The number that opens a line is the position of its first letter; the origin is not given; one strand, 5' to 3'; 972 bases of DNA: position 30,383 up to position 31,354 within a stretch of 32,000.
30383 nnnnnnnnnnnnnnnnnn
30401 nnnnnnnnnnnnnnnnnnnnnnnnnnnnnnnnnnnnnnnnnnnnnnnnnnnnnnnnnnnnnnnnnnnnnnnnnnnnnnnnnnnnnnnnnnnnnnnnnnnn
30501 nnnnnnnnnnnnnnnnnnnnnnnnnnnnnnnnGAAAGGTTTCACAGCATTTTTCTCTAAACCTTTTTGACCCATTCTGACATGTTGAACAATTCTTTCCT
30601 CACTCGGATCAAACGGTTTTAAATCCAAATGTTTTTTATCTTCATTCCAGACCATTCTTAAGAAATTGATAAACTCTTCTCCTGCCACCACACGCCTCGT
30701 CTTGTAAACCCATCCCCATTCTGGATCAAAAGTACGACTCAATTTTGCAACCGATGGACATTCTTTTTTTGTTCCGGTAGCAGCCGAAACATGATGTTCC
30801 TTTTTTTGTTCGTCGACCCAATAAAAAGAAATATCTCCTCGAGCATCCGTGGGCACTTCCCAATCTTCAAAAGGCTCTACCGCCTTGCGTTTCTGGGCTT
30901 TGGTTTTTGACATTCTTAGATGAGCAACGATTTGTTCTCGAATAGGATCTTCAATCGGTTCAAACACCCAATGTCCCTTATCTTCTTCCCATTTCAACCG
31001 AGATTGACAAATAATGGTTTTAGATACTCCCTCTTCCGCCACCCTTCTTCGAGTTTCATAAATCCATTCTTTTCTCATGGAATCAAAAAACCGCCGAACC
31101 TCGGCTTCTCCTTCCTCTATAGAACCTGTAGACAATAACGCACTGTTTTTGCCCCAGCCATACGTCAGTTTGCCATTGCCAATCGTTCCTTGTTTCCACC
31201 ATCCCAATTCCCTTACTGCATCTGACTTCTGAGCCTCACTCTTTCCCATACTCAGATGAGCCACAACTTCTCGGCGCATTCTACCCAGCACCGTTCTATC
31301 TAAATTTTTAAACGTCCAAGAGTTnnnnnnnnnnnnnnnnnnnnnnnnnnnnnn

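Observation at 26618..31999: Giant Upf1-like helicase protein (>1,790 aa) of unrecognised architecture, the best candidate for an undescribed system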

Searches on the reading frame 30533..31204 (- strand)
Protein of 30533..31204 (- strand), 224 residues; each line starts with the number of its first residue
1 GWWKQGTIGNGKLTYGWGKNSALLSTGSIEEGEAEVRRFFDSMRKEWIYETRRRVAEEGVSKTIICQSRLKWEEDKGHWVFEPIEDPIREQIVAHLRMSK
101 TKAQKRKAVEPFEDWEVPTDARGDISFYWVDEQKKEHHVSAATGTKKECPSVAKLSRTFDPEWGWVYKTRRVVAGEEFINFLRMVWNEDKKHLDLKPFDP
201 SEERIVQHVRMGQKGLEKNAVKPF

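Call 56: predict_structure(alignment_id=A2)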
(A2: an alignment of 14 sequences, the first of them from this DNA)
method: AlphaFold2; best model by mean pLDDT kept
length: 224 residues; sequences in the alignment: 14
mean_pLDDT: 91.2   pTM: 0.80
mean pLDDT of the five models: 91.2, 90.8, 90.4, 89.6, 89.5
residues with pLDDT >= 90: 174; 70-90: 37; 50-70: 13; < 50: 0
segments of 3 or more residues with pLDDT < 50: none
pLDDT, mean of each block of 10 residues (from residue 1): 94 94 94 96 91 89 94 94 93 95 93 96 95 94 88 96 94 94 95 96 83 62 61
secondary structure, 60 per line:
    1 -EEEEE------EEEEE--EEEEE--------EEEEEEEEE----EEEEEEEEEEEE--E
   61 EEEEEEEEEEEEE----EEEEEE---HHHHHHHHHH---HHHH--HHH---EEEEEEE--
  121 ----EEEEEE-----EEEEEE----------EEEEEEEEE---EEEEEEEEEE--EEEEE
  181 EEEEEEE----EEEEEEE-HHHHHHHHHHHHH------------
elements in order: E2-6 E13-17 E20-24 E33-41 E46-57 E60-73 E78-83 H87-96 H100-103 E112-118 E125-130 E136-141 E152-160 E164-173 E176-187 E192-198 H200-212

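Call 61: fold_search(model_id=the predicted structure, library=pdb)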
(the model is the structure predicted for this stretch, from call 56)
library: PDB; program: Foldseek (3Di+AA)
matches with E <= 10: 907; with E <= 0.001: 0
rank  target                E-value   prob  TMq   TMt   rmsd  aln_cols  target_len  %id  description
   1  8xcj_F                2.5e-02  0.33  0.13  0.08  18.6       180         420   10  Open State of central tail fiber of bacteriophage lambda upon binding to LamB (gpJ713-LamB complex) (released 2024-05-01)
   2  4ghb_A                6.7e-02  0.38  0.16  0.15  16.9       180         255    6  Crystal structure of a porin-like protein (BACUNI_01323) from Bacteroides uniformis ATCC 8492 at 2.32 A resolution (released 2012-08-29)
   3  2qqv_A                6.7e-02  0.23  0.18  0.09  18.9       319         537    8  Crystal structure of a cell-wall invertase (E203A) from Arabidopsis thaliana in complex with sucrose (released 2008-04-22)
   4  5n47_A                9.6e-02  0.28  0.12  0.14  18.8       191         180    8  Structure of Anticalin N7E in complex with the three-domain fragment Fn7B8 of human oncofetal fibronectin (released 2018-02-14)
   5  1g85_A                1.1e-01  0.38  0.13  0.18  19.0       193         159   11  CRYSTAL STRUCTURE OF BOVINE ODORANT BINDING PROTEIN COMPLEXED WITH IS NATURAL LIGAND (released 2002-06-26)
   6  1hn2_B                1.3e-01  0.35  0.13  0.18  18.9       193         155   11  CRYSTAL STRUCTURE OF BOVINE OBP COMPLEXED WITH AMINOANTHRACENE (released 2001-12-05)
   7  5x7y_D                1.4e-01  0.25  0.14  0.18  18.7       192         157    9  Crystal Structure of the Dog Lipocalin Allergen Can f 6 (released 2018-04-04)
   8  4ghb_B                1.5e-01  0.25  0.15  0.14  17.1       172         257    6  Crystal structure of a porin-like protein (BACUNI_01323) from Bacteroides uniformis ATCC 8492 at 2.32 A resolution (released 2012-08-29)
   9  3nwa_D                1.5e-01  0.08  0.12  0.06  22.1       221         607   10  Glycoprotein B from Herpes simplex virus type 1, W174R mutant, low-pH (released 2010-12-01)
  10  1obp_B                1.5e-01  0.25  0.13  0.18  18.8       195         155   11  ODORANT-BINDING PROTEIN FROM BOVINE NASAL MUCOSA (released 1996-10-14)
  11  8qja_B                1.5e-01  0.08  0.11  0.04  19.4       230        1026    6  T6SS-linked Rhs repeat protein - Advenella mimigardefordensis VgrG-Rhs core (released 2024-09-25)
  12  3nwa_B                1.6e-01  0.08  0.13  0.07  22.0       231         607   11  Glycoprotein B from Herpes simplex virus type 1, W174R mutant, low-pH (released 2010-12-01)
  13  6vlk_B                1.6e-01  0.07  0.12  0.07  20.8       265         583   10  A varicella-zoster virus glycoprotein (released 2020-07-15)
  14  9mw5_A                1.6e-01  0.06  0.12  0.06  22.7       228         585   11  D1 Herpes Virus Simplex Neutralizing Nanobody Bound to HSV Glycoprotein gB (released 2025-08-13)
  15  5v2s_A                1.7e-01  0.07  0.12  0.07  22.5       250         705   10  Crystal structure of glycoprotein B from Herpes Simplex Virus type I (released 2018-05-16)
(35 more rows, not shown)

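Call 72: search_protein_families(library=pfam, alignment_id=A2, max_evalue=1)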
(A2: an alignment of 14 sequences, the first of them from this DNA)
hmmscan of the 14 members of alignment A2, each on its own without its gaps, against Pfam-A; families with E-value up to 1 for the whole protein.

A. member 1, seq(224 aa): 1 family
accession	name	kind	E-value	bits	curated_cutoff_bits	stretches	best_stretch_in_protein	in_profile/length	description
PF22800.1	CFAP410_C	-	0.05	13.8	27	1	34-44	26-36/36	CFAP410 C-terminal domain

B. families by the number of members that match (of 14 scanned): 24 families
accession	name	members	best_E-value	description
PF21936.2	Pcf11_C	10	0.00012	Pcf11, C-terminal domain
PF23228.1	zf_PCFS4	4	0.011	PCFS4 zinc finger domain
PF03908.18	Sec20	3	0.0092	Sec20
PF03884.20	YacG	3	0.013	DNA gyrase inhibitor YacG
PF22525.1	H2TH_5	2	0.00057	S13-like H2TH domain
PF25041.1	UFL1_C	2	0.00077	E3 UFM1-protein ligase 1 C-terminal domain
PF11455.13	MazE-like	2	0.005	Antitoxin MazE-like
PF19101.5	DUF5788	2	0.0082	Family of unknown function (DUF5788)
PF21313.2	EthR_C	2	0.047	Transcriptional regulator EthR, C-terminal domain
PF05408.17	Peptidase_C28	2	0.053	Foot-and-mouth virus L-proteinase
PF18557.6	NepR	2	0.16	Anti-sigma factor NepR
PF18061.6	CRISPR_Cas9_WED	1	0.0037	CRISPR-Cas9 WED domain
PF08343.15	RNR_N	1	0.018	Ribonucleotide reductase N-terminal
PF07108.16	PipA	1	0.018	PipA protein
PF22805.1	M_smaller_dom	1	0.023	Protein M, smaller domain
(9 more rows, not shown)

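Call 88: fold_search(model_id=the predicted structure, library=viral)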
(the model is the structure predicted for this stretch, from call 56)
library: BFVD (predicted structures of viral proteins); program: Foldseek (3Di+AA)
matches with E <= 10: 780; with E <= 0.001: 0
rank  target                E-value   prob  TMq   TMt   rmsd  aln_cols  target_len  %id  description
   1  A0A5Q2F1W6            2.6e-02  0.08  0.09  0.09  23.3       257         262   12  Uncharacterized protein [Serratia phage JS26]
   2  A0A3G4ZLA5            3.0e-02  0.33  0.18  0.08  17.2       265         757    6  ATPase [Terrestrivirus sp.]
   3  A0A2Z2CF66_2          5.3e-02  0.18  0.14  0.04  22.1       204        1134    9  RNA-directed RNA polymerase L [Pidgey virus]
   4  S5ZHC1                5.6e-02  0.10  0.12  0.10  22.9       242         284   13  Ku protein [Mycobacterium phage Dylan]
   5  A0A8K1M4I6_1          6.2e-02  0.14  0.14  0.04  17.7       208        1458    8  Genome polyprotein [Red panda picorna-like virus]
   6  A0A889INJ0            6.5e-02  0.14  0.15  0.08  20.6       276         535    9  Glycoprotein (Fragment) [Culex perexiguus rhabdovirus]
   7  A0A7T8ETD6            8.5e-02  0.09  0.13  0.09  24.2       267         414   12  (no name in the UniProt tables at hand)
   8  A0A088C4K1            8.9e-02  0.15  0.13  0.15  14.3       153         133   15  (no name in the UniProt tables at hand)
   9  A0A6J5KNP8            9.4e-02  0.13  0.17  0.08  18.4       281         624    8  Uncharacterized protein [uncultured Caudovirales phage]
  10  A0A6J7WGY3            9.9e-02  0.11  0.13  0.15  25.0       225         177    6  Uncharacterized protein [uncultured Caudovirales phage]
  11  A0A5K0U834            1.2e-01  0.13  0.13  0.18  17.1       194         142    9  Uncharacterized protein [Yasminevirus sp. GU-2018]
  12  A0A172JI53            1.2e-01  0.08  0.12  0.09  23.9       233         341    9  Uncharacterized protein [Bacillus phage AR9]
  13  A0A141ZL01            1.3e-01  0.09  0.14  0.07  23.9       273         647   11  (no name in the UniProt tables at hand)
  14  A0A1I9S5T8            1.3e-01  0.08  0.13  0.13  20.4       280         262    9  (no name in the UniProt tables at hand)
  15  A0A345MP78            1.3e-01  0.13  0.17  0.10  24.3       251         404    9  (no name in the UniProt tables at hand)
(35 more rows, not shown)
